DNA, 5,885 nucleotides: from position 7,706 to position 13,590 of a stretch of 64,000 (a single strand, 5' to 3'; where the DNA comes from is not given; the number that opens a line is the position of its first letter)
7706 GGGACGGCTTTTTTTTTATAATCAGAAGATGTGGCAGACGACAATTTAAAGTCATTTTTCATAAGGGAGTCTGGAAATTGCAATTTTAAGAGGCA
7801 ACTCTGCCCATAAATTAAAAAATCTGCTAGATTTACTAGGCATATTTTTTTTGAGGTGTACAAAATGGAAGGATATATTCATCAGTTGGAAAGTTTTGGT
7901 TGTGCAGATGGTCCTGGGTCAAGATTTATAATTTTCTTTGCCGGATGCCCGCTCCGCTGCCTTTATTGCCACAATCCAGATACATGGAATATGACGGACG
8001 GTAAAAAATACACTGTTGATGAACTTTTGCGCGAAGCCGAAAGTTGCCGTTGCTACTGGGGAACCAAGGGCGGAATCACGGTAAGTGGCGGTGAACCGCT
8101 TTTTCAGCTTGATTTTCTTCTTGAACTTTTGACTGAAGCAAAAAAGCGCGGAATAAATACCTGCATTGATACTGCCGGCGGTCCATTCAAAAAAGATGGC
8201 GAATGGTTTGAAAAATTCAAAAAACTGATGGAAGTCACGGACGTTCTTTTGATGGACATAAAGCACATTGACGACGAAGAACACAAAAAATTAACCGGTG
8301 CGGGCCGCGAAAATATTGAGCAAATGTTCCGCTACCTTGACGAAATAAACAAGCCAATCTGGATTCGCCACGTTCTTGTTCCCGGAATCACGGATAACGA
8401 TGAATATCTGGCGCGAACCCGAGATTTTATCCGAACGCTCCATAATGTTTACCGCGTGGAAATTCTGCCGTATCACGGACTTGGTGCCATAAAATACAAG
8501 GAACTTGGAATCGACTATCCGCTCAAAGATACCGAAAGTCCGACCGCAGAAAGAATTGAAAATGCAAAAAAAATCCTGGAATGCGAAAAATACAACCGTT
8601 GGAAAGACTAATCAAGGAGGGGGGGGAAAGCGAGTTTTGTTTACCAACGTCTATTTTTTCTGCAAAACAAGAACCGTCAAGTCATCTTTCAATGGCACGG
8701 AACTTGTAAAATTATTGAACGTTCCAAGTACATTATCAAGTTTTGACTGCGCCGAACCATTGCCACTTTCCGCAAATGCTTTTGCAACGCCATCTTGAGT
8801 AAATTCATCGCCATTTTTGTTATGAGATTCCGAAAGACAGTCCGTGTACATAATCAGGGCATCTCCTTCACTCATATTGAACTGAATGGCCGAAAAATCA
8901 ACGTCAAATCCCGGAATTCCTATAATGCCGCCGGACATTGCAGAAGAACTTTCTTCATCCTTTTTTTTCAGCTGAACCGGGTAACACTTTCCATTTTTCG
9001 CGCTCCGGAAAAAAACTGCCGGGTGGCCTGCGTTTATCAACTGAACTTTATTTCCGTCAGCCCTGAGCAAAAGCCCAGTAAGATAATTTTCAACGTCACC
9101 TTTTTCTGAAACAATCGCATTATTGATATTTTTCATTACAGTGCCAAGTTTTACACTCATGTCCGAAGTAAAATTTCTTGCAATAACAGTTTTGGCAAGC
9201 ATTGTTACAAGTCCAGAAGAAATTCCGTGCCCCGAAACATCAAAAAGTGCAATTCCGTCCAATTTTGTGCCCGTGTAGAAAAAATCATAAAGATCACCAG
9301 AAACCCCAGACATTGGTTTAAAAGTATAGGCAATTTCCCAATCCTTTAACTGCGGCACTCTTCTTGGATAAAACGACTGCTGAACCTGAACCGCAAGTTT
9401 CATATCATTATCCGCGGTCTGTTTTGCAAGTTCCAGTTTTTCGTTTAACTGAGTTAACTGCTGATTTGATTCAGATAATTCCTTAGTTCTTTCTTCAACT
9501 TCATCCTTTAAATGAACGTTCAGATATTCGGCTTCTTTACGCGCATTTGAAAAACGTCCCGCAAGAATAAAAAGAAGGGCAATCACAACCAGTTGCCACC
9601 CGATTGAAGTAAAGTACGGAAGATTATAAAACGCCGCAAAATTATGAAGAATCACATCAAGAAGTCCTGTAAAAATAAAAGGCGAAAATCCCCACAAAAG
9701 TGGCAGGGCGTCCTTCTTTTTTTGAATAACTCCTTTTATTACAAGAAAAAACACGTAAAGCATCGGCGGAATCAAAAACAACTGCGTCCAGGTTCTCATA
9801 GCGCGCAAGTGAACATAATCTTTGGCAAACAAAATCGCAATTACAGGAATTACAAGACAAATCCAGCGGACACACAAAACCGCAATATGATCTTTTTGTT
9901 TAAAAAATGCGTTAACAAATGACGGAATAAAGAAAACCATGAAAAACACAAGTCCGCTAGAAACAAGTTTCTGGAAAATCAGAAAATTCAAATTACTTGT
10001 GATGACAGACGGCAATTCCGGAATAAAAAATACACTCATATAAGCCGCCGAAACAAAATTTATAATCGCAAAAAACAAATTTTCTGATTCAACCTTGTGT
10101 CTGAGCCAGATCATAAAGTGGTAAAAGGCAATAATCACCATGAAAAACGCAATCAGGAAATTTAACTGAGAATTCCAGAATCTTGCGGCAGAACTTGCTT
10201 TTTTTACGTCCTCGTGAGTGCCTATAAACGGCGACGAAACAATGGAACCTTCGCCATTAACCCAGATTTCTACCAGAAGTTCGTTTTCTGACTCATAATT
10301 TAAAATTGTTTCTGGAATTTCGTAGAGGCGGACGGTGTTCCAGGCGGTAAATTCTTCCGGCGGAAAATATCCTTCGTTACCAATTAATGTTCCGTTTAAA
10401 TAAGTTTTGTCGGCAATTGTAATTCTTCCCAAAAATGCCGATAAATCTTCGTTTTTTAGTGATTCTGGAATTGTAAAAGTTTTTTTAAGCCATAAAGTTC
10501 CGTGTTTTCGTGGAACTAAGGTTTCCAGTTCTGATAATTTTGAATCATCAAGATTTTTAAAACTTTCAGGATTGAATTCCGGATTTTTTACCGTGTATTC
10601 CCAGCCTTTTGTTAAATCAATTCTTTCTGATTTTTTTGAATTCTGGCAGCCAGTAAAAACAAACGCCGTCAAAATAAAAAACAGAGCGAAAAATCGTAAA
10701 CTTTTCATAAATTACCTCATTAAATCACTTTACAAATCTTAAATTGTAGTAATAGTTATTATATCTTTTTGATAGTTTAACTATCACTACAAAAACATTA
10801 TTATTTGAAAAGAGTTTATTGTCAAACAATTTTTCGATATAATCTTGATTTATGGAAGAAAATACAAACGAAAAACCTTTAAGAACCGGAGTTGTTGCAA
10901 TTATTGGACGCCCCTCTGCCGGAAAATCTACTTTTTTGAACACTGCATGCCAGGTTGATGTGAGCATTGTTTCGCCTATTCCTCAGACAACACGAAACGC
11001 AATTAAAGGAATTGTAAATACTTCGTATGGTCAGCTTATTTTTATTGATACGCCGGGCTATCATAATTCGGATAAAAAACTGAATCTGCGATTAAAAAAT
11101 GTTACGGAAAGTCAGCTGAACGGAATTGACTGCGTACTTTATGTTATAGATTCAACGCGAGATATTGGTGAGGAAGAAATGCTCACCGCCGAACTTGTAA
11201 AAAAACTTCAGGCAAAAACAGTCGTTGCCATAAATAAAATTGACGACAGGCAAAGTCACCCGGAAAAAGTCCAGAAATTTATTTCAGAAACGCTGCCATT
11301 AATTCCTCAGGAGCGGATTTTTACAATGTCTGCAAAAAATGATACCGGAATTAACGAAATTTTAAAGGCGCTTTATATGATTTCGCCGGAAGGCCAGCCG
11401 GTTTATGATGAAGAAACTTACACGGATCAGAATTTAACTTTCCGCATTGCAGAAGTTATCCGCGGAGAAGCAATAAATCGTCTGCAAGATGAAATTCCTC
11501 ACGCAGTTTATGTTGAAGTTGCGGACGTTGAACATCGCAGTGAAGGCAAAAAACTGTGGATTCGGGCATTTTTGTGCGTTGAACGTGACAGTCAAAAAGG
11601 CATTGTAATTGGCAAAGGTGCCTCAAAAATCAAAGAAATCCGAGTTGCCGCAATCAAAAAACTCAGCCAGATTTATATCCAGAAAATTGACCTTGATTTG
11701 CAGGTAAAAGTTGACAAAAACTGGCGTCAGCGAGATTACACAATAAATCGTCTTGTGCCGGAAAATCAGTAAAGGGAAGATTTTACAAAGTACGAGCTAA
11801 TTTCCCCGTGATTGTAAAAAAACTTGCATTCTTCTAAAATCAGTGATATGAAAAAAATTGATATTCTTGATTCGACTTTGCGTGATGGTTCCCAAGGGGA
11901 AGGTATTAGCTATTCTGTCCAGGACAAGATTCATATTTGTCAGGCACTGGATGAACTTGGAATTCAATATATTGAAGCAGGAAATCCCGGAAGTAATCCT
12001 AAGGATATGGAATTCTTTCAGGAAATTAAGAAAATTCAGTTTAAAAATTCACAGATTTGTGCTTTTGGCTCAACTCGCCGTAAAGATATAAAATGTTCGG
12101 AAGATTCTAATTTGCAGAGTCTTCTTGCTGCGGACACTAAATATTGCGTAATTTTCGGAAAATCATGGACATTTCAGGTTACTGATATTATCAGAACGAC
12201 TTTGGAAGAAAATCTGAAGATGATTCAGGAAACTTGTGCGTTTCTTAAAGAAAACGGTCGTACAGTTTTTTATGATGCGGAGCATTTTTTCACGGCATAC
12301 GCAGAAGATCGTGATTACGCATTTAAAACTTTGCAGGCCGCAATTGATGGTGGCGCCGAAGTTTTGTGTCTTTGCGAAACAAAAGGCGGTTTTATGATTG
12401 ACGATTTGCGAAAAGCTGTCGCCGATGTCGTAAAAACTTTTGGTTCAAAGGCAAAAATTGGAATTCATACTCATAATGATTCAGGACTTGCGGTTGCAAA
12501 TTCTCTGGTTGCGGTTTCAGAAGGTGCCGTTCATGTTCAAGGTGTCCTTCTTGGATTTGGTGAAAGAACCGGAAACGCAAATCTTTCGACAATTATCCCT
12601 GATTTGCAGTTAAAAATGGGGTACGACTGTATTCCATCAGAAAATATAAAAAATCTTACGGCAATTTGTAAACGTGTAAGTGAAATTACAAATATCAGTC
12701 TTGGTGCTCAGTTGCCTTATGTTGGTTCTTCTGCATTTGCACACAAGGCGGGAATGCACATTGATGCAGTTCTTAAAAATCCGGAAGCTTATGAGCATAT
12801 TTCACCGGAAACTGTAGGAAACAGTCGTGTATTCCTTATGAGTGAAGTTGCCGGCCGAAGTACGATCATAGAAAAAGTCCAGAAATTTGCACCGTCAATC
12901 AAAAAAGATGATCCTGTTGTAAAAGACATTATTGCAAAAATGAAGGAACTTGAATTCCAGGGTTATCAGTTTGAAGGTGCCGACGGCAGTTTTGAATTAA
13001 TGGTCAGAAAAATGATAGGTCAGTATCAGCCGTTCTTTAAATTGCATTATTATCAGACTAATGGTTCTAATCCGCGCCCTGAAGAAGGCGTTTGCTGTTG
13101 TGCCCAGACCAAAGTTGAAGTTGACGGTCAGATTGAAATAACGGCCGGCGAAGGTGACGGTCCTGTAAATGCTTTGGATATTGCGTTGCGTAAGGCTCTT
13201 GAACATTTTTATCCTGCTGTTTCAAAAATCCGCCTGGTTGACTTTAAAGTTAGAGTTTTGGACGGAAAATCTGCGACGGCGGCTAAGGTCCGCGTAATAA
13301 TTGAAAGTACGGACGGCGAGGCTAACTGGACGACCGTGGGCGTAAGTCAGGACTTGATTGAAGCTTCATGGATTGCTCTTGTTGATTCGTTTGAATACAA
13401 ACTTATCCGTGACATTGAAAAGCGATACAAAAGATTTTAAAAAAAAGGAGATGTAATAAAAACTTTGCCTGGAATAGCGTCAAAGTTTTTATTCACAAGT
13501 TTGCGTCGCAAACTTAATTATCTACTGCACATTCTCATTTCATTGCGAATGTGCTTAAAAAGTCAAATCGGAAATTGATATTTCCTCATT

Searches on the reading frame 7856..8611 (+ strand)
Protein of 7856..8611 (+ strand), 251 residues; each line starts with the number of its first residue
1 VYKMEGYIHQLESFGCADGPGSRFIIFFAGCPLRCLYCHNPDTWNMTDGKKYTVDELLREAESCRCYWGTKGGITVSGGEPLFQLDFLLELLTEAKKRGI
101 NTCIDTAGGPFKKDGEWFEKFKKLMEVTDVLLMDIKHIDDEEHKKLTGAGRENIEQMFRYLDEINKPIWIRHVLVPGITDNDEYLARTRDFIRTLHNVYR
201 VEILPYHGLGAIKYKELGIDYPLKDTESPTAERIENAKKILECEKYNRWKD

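Call 96: search_protein_families(library=pfam, proteins=[window:7856-8611:+], max_evalue=0.00001)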
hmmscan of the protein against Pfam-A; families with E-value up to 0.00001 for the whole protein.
window:7856-8611:+ (251 aa): 2 families
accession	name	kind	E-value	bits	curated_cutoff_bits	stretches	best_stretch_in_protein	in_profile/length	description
PF04055.27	Radical_SAM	-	7.3e-28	98.3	29.5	1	25-185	1-162/166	Radical SAM superfamily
PF13353.11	Fer4_12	-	2.3e-20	73.7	22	1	18-153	2-133/137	4Fe-4S single cluster domain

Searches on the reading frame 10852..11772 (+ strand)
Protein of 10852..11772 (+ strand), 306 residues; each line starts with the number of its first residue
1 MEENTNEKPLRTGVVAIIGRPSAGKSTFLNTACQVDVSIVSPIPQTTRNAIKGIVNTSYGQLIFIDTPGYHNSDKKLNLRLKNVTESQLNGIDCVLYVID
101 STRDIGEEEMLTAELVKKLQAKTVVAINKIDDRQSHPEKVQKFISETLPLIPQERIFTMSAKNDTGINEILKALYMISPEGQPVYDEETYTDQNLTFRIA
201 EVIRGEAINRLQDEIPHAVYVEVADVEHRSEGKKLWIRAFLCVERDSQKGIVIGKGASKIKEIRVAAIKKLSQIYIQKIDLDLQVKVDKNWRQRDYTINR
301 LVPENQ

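Call 96: search_protein_families(library=pfam, proteins=[window:10852-11772:+], max_evalue=0.00001)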
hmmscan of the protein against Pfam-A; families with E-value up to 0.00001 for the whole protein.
window:10852-11772:+ (306 aa): 5 families
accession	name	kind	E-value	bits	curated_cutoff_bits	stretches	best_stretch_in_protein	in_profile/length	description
PF01926.29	MMR_HSR1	-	9.4e-22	77.7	21.9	1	15-129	2-113/113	50S ribosome-binding GTPase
PF07650.23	KH_2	-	1.3e-15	57.4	22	1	214-292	1-78/78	KH domain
PF00350.29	Dynamin_N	-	5.2e-12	46.5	27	0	60-129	101-167/168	Dynamin family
PF00009.33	GTP_EFTU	-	3.7e-11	43.4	26.5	1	58-177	67-185/188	Elongation factor Tu GTP binding domain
PF02421.24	FeoB_N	-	1.3e-10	41.4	27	1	15-173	3-155/156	Ferrous iron transport protein B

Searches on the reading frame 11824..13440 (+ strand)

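Call 96: search_protein_families(library=pfam, proteins=[window:11824-13440:+], max_evalue=0.00001)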
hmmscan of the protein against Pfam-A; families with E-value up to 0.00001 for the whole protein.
window:11824-13440:+ (538 aa): 3 families
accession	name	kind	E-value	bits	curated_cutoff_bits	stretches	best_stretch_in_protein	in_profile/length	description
PF00682.25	HMGL-like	-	1.3e-44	153.1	29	1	12-263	2-241/260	HMGL-like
PF08502.15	LeuA_dimer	-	7.6e-24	84.5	24.9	1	385-525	2-129/131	LeuA allosteric (dimerisation) domain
PF22617.1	HCS_D2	-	3.2e-18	66.3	27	1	300-377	2-78/82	Homocitrate synthase post-HMGL domain-like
